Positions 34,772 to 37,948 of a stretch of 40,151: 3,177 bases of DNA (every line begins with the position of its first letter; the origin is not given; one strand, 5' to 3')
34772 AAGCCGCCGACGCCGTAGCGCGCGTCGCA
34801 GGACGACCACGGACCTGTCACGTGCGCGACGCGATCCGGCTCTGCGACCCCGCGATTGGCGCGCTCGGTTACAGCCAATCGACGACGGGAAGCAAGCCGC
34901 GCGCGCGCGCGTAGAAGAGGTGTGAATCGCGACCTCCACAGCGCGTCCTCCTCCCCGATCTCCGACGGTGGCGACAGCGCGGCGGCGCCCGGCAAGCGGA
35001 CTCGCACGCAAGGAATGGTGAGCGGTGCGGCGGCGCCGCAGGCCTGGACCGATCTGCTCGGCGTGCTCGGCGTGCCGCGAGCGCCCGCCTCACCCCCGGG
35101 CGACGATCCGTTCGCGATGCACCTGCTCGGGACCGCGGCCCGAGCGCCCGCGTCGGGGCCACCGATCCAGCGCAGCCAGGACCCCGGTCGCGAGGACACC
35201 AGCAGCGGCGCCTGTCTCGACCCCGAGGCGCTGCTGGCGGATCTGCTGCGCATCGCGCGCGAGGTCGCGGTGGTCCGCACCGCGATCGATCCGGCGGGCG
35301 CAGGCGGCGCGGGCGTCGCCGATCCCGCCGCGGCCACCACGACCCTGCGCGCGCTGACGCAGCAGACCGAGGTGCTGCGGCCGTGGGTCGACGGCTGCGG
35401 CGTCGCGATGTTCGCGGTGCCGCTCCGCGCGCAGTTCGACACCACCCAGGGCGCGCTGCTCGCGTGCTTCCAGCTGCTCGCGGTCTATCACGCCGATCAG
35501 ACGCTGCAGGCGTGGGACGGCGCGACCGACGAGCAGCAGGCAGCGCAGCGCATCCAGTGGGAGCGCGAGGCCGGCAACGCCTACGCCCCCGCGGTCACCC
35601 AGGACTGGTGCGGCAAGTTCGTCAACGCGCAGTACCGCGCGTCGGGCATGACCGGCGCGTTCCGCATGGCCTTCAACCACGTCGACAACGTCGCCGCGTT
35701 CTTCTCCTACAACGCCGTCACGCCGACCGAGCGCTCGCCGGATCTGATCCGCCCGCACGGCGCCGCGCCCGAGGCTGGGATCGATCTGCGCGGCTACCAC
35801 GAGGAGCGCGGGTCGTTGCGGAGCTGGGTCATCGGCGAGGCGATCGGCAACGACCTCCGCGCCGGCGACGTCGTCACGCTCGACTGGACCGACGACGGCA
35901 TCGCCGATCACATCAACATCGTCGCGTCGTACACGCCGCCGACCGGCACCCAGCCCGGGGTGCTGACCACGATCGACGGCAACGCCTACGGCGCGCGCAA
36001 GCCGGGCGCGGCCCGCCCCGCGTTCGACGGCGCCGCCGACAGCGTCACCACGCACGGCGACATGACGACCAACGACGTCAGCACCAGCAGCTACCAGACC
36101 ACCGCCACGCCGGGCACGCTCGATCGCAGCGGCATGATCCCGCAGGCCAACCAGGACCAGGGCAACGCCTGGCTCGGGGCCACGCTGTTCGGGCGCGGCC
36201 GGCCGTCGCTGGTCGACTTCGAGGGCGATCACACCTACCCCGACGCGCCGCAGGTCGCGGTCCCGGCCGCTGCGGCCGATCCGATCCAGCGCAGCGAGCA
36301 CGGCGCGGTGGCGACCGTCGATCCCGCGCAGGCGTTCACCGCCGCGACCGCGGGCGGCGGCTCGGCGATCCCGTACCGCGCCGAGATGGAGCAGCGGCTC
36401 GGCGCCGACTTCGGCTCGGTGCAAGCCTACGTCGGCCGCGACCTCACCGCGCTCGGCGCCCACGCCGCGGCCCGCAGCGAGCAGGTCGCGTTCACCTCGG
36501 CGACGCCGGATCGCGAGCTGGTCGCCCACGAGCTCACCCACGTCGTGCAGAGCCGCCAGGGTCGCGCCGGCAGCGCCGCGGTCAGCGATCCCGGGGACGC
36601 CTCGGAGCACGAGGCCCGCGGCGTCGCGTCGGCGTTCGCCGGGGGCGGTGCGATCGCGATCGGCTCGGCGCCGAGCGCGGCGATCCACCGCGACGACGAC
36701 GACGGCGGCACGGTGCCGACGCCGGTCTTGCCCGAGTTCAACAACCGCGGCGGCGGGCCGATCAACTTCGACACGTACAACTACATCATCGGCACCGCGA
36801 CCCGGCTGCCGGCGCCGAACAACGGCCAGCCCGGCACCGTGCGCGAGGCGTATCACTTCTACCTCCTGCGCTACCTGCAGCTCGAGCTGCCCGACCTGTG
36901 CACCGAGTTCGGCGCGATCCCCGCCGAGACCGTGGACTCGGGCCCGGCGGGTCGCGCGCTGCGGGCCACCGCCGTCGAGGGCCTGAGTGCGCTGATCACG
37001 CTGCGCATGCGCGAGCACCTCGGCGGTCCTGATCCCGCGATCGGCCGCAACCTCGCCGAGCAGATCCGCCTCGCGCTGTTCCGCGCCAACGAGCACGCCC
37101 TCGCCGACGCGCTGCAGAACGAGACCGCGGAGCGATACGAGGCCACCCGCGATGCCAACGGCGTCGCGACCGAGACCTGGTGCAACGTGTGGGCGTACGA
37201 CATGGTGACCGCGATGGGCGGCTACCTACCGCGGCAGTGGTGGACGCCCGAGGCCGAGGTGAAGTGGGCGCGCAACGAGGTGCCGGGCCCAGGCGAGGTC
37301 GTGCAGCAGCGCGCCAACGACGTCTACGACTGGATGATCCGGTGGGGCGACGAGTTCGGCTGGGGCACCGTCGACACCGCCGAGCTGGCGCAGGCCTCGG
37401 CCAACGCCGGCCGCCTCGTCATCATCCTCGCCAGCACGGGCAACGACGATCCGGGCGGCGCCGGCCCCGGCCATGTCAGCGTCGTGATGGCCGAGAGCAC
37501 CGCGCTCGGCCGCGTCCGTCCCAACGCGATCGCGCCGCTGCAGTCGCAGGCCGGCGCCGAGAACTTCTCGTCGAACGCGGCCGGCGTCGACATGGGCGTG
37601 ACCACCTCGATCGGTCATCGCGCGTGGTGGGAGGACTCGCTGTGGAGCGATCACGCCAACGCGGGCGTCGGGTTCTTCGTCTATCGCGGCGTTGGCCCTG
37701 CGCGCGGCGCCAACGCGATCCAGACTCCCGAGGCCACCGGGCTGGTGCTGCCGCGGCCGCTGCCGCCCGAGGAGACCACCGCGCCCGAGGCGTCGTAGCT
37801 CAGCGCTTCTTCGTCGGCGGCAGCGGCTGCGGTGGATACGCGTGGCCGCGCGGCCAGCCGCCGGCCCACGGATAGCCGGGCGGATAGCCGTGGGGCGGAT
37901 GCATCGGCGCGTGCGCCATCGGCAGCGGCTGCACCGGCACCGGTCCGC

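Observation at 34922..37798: Orphan ~958-aa toxin-like protein: a DUF4157 HExxH core between two different papain-like Cys/His domains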

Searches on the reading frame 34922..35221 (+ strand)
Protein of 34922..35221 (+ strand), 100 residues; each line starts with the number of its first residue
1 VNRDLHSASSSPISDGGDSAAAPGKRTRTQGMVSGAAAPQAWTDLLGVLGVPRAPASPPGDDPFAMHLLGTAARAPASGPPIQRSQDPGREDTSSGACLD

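Call 87: find_homologous_proteins(query=A6, max_evalue=0.01)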
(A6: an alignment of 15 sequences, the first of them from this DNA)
Query A6 (15 sequences): 3749 candidates shared short words with the query, none scored E <= 0.01.

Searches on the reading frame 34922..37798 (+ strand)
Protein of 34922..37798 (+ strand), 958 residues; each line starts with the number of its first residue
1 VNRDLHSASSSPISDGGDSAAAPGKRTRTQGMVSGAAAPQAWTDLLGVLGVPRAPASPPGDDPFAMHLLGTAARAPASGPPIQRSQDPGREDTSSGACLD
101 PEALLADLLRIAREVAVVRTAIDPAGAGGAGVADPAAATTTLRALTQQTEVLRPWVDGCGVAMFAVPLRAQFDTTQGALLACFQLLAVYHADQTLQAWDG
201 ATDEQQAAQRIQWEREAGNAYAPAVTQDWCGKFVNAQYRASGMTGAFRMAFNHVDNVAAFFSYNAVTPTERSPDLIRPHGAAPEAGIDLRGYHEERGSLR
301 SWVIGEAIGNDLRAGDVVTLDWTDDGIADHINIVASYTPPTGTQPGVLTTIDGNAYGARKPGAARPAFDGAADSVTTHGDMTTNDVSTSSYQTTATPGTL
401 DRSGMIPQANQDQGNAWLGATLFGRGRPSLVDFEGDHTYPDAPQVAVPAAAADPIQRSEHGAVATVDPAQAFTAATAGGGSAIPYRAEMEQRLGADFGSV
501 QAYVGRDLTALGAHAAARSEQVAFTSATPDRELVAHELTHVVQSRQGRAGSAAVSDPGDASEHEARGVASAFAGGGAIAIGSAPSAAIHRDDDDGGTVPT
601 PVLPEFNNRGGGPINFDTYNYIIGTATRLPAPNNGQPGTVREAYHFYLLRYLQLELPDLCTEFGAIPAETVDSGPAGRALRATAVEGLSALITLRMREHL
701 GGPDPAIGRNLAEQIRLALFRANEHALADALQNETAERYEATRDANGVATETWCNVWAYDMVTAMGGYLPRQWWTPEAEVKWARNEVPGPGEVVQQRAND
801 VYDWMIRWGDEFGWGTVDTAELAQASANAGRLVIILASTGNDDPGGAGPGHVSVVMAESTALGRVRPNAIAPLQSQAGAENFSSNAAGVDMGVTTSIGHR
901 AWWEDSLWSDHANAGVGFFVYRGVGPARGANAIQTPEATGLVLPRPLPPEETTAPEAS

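Call 4: search_protein_families(library=pfam, proteins=[window:34922-37798:+], max_evalue=1)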
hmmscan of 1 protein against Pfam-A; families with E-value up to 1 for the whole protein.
window:34922-37798:+ (958 aa): 3 families
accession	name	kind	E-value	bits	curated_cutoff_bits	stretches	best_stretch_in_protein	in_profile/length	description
PF13699.11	eCIS_core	-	1.7e-13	51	22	1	485-547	6-78/79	eCIS core domain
PF12671.13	Amidase_6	-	0.043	14.3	23.2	1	311-338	102-129/163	Putative amidase domain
PF06114.19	Peptidase_M78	-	0.51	10.6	22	1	527-572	39-85/123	IrrE N-terminal-like domain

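Call 5: search_protein_families(library=ncbifam, proteins=[window:34922-37798:+], max_evalue=1)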
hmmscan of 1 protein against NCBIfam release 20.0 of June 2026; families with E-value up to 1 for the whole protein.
window:34922-37798:+ (958 aa): 0 families

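Call 13: find_homologous_proteins(query=window:34922-37798:+, max_evalue=0.001)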
Query window:34922-37798:+ (958 aa): 22 proteins with E <= 0.001 among 8000 candidates.
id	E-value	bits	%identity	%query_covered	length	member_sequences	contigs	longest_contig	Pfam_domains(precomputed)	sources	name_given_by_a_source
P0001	0.0e+0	2163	100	100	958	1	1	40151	PF13699.12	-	-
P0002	1.4e-238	813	50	99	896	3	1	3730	PF13699.12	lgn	-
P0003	1.7e-222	759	46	98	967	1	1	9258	PF13699.12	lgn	-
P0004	8.6e-208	711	47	90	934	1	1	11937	PF13699.12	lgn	-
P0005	2.0e-206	706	46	99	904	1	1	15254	PF13699.12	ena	-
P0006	2.9e-202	692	45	96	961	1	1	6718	PF13699.12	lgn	-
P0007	1.3e-201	690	46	90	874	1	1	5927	PF13699.12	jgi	jgi:hypothetical protein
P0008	3.0e-198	679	44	98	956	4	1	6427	PF13699.12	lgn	-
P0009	3.1e-195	669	44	98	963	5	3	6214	PF13699.12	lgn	-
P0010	9.9e-195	668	44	98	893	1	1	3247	PF13699.12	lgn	-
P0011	5.4e-189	649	45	88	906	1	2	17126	PF13699.12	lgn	-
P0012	4.0e-187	642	44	97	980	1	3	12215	PF13699.12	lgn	-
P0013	3.3e-184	633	44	100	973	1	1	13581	PF13699.12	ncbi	-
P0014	5.6e-184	632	44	97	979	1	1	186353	PF13699.12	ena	-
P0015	7.2e-184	632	44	98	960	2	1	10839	PF13699.12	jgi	jgi:Domain of unknown function (DUF4157)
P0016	1.4e-180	621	44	92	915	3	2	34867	PF13699.12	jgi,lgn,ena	-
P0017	1.9e-179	617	45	90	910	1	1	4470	PF13699.12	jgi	jgi:hypothetical protein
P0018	2.2e-177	610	43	95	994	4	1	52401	PF13699.12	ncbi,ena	-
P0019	1.1e-174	601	42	99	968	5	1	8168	PF13699.12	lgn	-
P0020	1.4e-171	591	43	90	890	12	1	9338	PF13699.12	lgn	-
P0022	8.5e-20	89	45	14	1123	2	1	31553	PF13699.12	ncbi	-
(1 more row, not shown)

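Call 20: find_encoding_contigs(protein=P0014, flank=10000, max_places=2)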
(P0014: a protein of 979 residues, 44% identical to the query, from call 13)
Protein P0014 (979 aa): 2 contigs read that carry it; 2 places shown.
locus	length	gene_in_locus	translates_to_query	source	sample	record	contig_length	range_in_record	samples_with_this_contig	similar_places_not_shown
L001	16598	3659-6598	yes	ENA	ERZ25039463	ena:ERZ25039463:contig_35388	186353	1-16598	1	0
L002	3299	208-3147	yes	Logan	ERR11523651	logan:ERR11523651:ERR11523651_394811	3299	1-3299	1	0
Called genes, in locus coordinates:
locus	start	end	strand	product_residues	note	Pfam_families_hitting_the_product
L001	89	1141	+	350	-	PF01548:DEDD_Tnp_IS110, PF02371:Transposase_20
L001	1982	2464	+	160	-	PF01797:Y1_Tnp (weak)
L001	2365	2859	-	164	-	-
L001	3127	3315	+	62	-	PF13751:DDE_Tnp_1_6 (weak)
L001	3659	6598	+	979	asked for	PF13699:eCIS_core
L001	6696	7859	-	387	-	-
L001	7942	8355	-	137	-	PF00155:Aminotran_1_2 (weak)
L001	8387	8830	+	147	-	-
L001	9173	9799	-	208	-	-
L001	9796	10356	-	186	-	-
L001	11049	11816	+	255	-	-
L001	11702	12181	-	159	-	PF13677:MotB_plug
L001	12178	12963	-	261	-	PF01618:MotA_ExbB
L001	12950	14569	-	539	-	-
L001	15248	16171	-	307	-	PF09375:Peptidase_M75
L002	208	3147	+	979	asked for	PF13699:eCIS_core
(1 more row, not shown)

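Call 21: find_encoding_contigs(protein=P0018, flank=10000, max_places=2)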
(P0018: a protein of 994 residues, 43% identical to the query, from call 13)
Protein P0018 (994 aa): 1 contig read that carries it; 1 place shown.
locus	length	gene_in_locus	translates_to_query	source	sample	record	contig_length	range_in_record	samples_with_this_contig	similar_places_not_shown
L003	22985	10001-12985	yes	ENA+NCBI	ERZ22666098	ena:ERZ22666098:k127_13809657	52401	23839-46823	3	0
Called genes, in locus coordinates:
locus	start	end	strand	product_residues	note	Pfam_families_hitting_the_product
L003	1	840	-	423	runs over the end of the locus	PF26550:Tricorn_2nd (faint), PF07676:PD40 (weak), PF26549:Tricorn_N (weak)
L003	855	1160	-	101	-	-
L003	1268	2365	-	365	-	PF06940:DUF1287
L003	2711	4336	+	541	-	PF16697:Yop-YscD_cpl, PF00498:FHA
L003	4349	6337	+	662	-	PF01510:Amidase_2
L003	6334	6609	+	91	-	-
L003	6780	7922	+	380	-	-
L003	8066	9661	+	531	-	PF00743:FMO-like, PF01266:DAO (faint), PF07992:Pyr_redox_2, PF13434:Lys_Orn_oxgnase (faint), PF13450:NAD_binding_8, PF13454:NAD_binding_9 (weak), PF13738:Pyr_redox_3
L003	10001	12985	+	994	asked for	PF13699:eCIS_core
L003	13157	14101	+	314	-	PF01636:APH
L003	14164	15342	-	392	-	PF19346:DUF5924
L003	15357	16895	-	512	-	PF00155:Aminotran_1_2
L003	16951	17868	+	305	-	PF13177:DNA_pol3_delta2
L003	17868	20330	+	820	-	-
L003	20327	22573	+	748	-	PF00133:tRNA-synt_1, PF09334:tRNA-synt_1g, PF01588:tRNA_bind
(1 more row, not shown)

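Call 22: find_encoding_contigs(protein=P0016, flank=10000, max_places=2)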
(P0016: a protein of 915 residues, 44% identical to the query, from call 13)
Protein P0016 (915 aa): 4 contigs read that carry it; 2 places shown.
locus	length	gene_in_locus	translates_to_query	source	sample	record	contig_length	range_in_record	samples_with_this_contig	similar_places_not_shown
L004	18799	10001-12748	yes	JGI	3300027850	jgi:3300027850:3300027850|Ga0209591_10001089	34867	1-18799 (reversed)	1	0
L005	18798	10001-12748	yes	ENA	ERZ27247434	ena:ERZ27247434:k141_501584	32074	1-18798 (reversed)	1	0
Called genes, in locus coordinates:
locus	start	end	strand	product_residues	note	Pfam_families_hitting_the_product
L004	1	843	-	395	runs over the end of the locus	PF00437:T2SSE, PF13191:AAA_16 (faint)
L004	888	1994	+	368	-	-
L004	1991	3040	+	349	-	PF00072:Response_reg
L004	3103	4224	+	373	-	PF01641:SelR, PF01625:PMSR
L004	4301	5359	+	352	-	PF01073:3Beta_HSD, PF01370:Epimerase, PF02719:Polysacc_synt_2 (weak), PF04321:RmlD_sub_bind, PF13460:NAD_binding_10, PF16363:GDP_Man_Dehyd, PF07993:NAD_binding_4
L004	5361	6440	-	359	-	-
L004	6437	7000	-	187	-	PF00156:Pribosyltran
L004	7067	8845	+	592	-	PF05761:5_nucleotid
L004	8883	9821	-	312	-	PF01833:TIG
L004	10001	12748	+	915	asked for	PF13699:eCIS_core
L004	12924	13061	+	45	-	-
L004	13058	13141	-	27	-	-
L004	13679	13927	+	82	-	-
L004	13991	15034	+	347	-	PF08240:ADH_N, PF00107:ADH_zinc_N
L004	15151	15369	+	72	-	-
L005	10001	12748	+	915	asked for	PF13699:eCIS_core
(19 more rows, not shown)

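Call 23: find_related_loci(query=A1, collection=genome_contigs, flank=10000)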
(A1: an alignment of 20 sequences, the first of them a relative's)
Query A1 (958 aa) in genome_contigs; peptide patterns used: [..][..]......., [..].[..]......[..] (x = any residue, [..] = any of these).
138 stretches matched a pattern; 46 encode a relative of the query (tblastn E <= 1e-3); 46 distinct loci.
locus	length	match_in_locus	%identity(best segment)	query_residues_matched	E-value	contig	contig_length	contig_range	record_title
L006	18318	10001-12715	46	1-944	0e+0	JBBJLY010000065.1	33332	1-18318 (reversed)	MAG: Kofleriaceae bacterium isolate RUP_SRG_46 NODE_1221_length_33332_cov_6.479430, whole genome shotgun sequence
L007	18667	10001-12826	44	6-942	0e+0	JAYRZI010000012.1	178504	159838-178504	MAG: Haliangiales bacterium isolate EBPR_s472bin.6 NODE_88_length_178504_cov_7.640677, whole genome shotgun sequence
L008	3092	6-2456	48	145-946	0e+0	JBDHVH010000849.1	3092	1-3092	MAG: Kofleriaceae bacterium isolate AS-MICRO-OLR.47 NODE_190872_length_3092_cov_4.300236, whole genome shotgun sequence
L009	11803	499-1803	30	486-923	8e-33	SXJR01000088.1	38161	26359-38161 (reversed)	MAG: Myxococcales bacterium isolate F1-120-MAGs089 F1-120__c94186, whole genome shotgun sequence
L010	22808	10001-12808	39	478-906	4e-31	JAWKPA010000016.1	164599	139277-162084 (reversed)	MAG: Chloroflexota bacterium isolate BC3.16 BC3.16.fa-16, whole genome shotgun sequence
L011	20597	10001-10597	37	712-940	6e-30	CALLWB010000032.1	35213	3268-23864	MAG: uncultured Saprospiraceae bacterium isolate R3_Bin_METABAT__241_1 genome assembly, contig: c_000001737601, whole ge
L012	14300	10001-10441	50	467-607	2e-29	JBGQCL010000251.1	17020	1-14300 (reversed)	MAG: Kofleriaceae bacterium isolate OBJ2_061818_110_40 k141_1394826_length_17020_cov_14.0000, whole genome shotgun seque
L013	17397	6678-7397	33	713-923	6e-29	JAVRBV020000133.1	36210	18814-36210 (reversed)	MAG: Nostoc sp. CreGUA01 Nostoc_sp_CreGUA01_133, whole genome shotgun sequence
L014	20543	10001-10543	38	712-910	8e-29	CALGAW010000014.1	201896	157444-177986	MAG: uncultured Saprospiraceae bacterium isolate H3_Bin_METABAT__76_sub_1_1 genome assembly, contig: c_000002520815, who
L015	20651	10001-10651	37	709-912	2e-30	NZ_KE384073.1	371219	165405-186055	Solirubrobacter soli DSM 22325 G569DRAFT_scaffold00009.9, whole genome shotgun sequence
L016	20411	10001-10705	35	707-947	4e-26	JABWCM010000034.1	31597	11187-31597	MAG: Myxococcales bacterium isolate MAG_56 scaffold_1234, whole genome shotgun sequence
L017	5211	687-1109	43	451-589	7e-26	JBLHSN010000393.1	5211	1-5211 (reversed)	MAG: Myxococcota bacterium isolate 3300049783_116 Ga0491198_0032370, whole genome shotgun sequence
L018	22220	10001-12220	32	486-923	4e-25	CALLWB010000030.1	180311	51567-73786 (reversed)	MAG: uncultured Saprospiraceae bacterium isolate R3_Bin_METABAT__241_1 genome assembly, contig: c_000001880905, whole ge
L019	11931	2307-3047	30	639-923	7e-25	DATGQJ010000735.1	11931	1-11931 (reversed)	MAG TPA_asm: Oceanobacillus sp. isolate SMAG_U10420 k141_1710260, whole genome shotgun sequence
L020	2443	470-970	41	712-882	6e-25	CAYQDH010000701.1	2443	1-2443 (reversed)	MAG TPA_asm: uncultured Anaerolineales bacterium isolate SRP192927_co7_575 genome assembly, contig: NODE_124105_length_2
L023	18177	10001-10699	36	691-941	6e-32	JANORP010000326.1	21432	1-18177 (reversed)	MAG: Bacteroidota bacterium isolate VAR_4_metabat_163 VAR_4_k141_396528, whole genome shotgun sequence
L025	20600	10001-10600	32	711-923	1e-23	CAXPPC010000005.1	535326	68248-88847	MAG: Henriciella pelagia isolate 02um_C4D0801_2.44 genome assembly, contig: k127_356654, whole genome shotgun sequence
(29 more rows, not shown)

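Call 50: search_protein_families(library=pfam, proteins=[L011:737-14179:+, L025:7931-10654:+, L023:9653-12985:+, L010:9287-12898:+, L018:9581-12736:+], max_evalue=0.01)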
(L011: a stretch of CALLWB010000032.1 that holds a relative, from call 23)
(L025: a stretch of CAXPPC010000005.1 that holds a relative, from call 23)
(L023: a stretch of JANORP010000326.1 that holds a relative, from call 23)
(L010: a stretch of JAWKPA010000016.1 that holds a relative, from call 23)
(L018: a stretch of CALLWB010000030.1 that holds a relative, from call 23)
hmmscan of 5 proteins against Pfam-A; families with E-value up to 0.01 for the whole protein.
L011:737-14179:+ (4481 aa): 8 families
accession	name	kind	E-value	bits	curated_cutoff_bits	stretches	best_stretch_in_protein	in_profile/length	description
PF13699.11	eCIS_core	-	9.1e-25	87.1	22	1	167-240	2-78/79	eCIS core domain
PF14021.12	TNT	-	4e-21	75.7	27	1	4150-4232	2-85/88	Tuberculosis necrotizing toxin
PF01471.23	PG_binding_1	-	3.1e-19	69.3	23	2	3330-3388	2-57/57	Putative peptidoglycan binding domain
PF14436.11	EndoU_bacteria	-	4.1e-12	47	25.3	1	4358-4478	19-127/129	Bacterial EndoU nuclease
PF08239.17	SH3_3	-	1.2e-05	25.8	27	1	3511-3564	3-52/54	Bacterial SH3 domain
PF00959.24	Phage_lysozyme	-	0.00026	21.7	22.3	1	2878-2992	3-107/125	Phage lysozyme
PF21724.2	DUF6861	-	0.0012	18.7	28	1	3843-3897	44-97/194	Family of unknown function (DUF6861)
PF11776.13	RcnB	-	0.0029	17.9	25.9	0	4246-4270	21-45/51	Nickel/cobalt transporter regulator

L025:7931-10654:+ (908 aa): 5 families
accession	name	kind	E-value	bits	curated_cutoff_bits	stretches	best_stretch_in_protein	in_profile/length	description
PF00959.24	Phage_lysozyme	-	2.4e-26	93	22.3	1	250-382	3-125/125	Phage lysozyme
PF05838.17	Glyco_hydro_108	-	1.5e-23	83.6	21.2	1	426-513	3-85/85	Glycosyl hydrolase 108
PF08291.16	Peptidase_M15_3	-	7.2e-15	55.5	23.2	1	79-167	2-83/108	Peptidase M15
PF09374.15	PG_binding_3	-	7.4e-15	55.3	24.6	1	515-586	1-75/76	Predicted Peptidoglycan domain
PF01471.23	PG_binding_1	-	0.007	17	23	0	514-545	2-34/57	Putative peptidoglycan binding domain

L023:9653-12985:+ (1111 aa): 1 family
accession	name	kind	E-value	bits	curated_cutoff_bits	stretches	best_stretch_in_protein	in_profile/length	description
PF01464.25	SLT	-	0.0017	18.4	21.3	1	455-558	5-103/117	Transglycosylase SLT domain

L010:9287-12898:+ (1204 aa): 1 family
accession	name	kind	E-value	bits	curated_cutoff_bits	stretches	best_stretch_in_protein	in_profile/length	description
PF13699.11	eCIS_core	-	7.2e-33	113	22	1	243-320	1-78/79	eCIS core domain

L018:9581-12736:+ (1052 aa): 4 families
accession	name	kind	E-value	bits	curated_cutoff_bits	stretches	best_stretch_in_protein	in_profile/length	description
PF13699.11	eCIS_core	-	4.8e-25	88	22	1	136-209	2-78/79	eCIS core domain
PF01476.26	LysM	-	1.3e-09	38.3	20.9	2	1003-1029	1-27/43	LysM domain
PF00191.25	Annexin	-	0.00033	21.1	25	1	483-538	4-57/66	Annexin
PF23577.1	LysM_RLK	-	0.0077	16.7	27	0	1003-1031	3-31/44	LysM domain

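Call 84: search_protein_families(library=pfam, proteins=[L006:6776-9811:-], max_evalue=0.01)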
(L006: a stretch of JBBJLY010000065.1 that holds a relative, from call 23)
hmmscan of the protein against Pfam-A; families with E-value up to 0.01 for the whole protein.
L006:6776-9811:- (1011 aa): 1 family
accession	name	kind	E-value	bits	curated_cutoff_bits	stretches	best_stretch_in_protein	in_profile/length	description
PF13699.11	eCIS_core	-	8.3e-09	35.9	22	1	146-210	8-78/79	eCIS core domain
